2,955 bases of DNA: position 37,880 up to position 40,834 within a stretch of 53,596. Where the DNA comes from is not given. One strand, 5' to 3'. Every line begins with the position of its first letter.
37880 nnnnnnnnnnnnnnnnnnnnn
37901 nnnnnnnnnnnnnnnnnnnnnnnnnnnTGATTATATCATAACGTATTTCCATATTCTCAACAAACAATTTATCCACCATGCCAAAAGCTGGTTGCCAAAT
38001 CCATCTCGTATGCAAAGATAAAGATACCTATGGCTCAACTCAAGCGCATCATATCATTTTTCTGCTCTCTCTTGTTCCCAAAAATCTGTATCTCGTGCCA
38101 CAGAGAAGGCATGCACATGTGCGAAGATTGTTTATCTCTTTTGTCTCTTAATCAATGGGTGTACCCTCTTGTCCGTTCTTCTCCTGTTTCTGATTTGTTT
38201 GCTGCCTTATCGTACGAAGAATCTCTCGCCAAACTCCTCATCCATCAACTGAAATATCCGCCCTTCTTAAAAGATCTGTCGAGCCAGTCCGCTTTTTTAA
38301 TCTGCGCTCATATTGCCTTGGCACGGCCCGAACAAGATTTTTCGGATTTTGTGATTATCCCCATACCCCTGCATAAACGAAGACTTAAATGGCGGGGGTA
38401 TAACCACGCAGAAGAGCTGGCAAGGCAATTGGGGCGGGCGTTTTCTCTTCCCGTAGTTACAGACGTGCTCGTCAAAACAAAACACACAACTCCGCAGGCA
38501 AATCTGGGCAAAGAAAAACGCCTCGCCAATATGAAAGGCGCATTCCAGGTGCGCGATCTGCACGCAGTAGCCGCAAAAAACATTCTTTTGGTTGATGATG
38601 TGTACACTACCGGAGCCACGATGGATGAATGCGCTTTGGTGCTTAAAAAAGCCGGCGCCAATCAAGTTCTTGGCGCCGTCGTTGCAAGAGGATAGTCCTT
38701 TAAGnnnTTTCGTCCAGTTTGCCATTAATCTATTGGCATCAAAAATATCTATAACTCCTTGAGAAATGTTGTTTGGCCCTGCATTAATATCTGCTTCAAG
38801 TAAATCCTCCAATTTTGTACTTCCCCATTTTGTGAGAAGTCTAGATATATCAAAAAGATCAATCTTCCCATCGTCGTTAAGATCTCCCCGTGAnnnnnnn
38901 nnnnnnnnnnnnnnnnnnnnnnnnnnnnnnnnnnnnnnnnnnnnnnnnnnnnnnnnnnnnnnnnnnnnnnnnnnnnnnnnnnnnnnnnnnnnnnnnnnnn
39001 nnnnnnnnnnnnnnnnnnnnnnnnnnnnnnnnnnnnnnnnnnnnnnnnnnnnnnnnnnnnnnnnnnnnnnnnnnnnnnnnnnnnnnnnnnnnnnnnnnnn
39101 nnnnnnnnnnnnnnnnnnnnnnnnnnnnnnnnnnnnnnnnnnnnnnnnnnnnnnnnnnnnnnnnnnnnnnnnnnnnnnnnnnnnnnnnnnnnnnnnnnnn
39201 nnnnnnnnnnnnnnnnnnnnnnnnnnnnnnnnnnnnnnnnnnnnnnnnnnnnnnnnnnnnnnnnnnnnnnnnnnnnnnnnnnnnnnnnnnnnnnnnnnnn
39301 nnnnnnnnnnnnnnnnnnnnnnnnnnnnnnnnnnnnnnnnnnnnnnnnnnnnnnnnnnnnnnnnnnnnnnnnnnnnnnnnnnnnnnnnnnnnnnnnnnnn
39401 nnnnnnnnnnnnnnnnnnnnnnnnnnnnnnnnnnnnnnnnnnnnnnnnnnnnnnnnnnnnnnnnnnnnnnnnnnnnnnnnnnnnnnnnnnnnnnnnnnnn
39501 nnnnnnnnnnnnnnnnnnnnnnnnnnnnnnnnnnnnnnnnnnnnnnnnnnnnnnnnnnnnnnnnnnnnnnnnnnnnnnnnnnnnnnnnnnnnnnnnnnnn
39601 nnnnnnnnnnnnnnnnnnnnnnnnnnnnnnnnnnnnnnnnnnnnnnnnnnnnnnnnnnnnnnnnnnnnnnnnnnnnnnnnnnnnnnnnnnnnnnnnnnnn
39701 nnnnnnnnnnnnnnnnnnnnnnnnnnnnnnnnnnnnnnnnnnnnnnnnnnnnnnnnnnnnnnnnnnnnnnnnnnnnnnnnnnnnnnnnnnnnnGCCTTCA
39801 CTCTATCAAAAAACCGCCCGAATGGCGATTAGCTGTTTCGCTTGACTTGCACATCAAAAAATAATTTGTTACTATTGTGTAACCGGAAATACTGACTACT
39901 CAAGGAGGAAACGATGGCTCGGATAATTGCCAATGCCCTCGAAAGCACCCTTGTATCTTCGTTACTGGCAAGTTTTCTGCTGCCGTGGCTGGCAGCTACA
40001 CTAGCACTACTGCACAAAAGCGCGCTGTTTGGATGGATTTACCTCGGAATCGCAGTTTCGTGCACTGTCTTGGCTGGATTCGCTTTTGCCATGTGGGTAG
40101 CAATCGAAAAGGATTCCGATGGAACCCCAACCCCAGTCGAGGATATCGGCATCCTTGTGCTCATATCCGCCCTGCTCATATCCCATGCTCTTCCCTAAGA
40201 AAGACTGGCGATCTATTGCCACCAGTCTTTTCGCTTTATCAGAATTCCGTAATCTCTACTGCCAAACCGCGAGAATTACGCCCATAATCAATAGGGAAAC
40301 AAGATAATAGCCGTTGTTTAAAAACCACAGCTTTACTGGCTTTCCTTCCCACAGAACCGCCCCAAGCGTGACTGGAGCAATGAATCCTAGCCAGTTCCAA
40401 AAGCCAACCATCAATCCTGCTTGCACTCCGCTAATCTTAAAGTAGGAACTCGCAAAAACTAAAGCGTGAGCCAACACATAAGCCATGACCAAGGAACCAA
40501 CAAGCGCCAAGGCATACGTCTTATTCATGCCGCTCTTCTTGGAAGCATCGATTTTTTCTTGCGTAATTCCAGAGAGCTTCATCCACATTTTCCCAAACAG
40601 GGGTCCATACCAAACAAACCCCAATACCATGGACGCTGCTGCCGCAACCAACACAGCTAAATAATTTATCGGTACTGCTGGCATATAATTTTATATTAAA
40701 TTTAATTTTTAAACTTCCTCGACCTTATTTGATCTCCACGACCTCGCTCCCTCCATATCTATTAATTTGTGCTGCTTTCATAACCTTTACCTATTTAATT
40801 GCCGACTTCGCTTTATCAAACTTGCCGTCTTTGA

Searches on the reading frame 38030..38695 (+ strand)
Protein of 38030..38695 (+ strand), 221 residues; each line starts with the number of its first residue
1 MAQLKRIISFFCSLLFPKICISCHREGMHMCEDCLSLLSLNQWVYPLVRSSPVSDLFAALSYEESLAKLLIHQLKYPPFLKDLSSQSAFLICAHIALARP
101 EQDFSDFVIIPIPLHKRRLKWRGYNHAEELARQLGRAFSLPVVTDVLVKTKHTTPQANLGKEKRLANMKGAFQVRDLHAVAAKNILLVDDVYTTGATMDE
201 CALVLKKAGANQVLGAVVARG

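Call 41: search_protein_families(library=pfam, proteins=[window:38030-38695:+], max_evalue=0.001)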
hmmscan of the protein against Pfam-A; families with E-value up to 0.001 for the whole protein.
window:38030-38695:+ (221 aa): 1 family
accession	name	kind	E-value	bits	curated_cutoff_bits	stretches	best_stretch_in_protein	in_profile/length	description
PF00156.33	Pribosyltran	-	6.3e-09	35.8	26.3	1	122-219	39-124/158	Phosphoribosyl transferase domain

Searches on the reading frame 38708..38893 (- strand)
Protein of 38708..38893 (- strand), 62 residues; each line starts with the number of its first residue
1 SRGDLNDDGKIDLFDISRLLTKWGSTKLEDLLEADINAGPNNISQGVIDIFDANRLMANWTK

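Call 12: search_protein_families(library=pfam, proteins=[window:38708-38893:-], max_evalue=10)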
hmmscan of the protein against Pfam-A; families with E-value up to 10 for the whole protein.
seq(62 aa): 4 families
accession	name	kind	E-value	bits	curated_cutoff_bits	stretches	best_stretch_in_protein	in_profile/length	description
PF00404.24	Dockerin_1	-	0.0017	18.9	22.9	1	3-38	2-40/57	Dockerin type I domain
PF21008.3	AIF-1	-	0.015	16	50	1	4-29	51-76/140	Allograft inflammatory factor 1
PF13405.12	EF-hand_6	-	0.097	12.9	25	1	4-24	10-30/30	EF-hand domain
PF13202.12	EF-hand_5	-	0.17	11.8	25.9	1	4-19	9-24/25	EF hand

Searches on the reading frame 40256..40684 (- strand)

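Call 41: search_protein_families(library=pfam, proteins=[window:40256-40684:-], max_evalue=0.001)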
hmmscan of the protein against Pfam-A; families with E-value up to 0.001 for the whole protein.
window:40256-40684:- (142 aa): 1 family
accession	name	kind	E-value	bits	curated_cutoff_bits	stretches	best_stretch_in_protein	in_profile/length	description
PF08570.15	DUF1761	-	3.9e-32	111.5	31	1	9-138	1-122/123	Protein of unknown function (DUF1761)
